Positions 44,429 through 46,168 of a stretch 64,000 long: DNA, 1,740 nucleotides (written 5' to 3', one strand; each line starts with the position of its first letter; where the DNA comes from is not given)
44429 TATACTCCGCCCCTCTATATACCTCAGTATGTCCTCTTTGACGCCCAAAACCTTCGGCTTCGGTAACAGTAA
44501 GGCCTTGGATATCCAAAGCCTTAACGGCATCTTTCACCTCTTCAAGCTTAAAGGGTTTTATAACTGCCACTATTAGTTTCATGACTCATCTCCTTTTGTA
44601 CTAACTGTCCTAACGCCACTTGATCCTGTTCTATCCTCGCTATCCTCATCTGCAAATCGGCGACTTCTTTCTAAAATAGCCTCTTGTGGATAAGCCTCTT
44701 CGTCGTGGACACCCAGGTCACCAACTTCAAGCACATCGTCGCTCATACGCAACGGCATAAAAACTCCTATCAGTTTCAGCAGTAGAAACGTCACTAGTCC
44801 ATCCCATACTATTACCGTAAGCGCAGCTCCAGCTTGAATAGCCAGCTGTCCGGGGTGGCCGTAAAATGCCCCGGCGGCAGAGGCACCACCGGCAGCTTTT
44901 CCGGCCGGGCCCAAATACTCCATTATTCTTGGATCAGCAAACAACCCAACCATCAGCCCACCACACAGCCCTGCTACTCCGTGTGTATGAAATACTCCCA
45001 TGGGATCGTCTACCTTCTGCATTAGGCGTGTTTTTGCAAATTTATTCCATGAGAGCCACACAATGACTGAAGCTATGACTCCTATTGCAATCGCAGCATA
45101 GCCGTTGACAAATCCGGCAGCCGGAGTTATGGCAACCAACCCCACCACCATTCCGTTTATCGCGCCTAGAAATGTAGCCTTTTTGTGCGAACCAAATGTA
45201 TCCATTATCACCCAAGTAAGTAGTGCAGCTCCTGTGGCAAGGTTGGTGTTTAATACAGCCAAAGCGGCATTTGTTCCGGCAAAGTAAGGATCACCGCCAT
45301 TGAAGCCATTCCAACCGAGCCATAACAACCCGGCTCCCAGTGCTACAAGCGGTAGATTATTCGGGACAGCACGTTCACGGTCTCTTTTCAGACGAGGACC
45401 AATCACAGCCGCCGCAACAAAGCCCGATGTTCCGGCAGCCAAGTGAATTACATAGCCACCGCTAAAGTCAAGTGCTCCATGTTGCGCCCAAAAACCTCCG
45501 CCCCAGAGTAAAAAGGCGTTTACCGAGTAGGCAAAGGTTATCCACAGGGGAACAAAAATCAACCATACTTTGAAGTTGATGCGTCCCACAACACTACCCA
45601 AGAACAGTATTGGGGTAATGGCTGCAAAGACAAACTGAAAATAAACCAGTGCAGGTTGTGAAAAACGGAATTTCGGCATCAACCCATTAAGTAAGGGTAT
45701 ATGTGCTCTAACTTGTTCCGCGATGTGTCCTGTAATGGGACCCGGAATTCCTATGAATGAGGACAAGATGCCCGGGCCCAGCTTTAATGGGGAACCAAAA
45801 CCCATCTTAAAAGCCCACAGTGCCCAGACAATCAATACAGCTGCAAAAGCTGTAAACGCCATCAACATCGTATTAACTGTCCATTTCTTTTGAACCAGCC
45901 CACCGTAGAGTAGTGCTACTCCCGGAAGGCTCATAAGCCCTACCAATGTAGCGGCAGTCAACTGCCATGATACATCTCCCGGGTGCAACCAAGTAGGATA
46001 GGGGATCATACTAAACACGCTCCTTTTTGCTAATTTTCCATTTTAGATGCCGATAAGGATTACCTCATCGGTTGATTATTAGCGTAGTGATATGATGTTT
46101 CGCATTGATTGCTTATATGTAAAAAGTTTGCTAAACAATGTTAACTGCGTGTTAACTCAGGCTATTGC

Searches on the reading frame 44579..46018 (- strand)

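Call 94: search_protein_families(library=pfam, proteins=[window:44579-46018:-], max_evalue=0.00001)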
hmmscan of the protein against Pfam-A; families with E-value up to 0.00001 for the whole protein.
window:44579-46018:- (479 aa): 1 family
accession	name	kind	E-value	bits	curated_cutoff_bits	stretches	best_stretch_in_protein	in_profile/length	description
PF00909.26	Ammonium_transp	-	2.9e-84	283.6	23.2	1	18-443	2-399/399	Ammonium Transporter Family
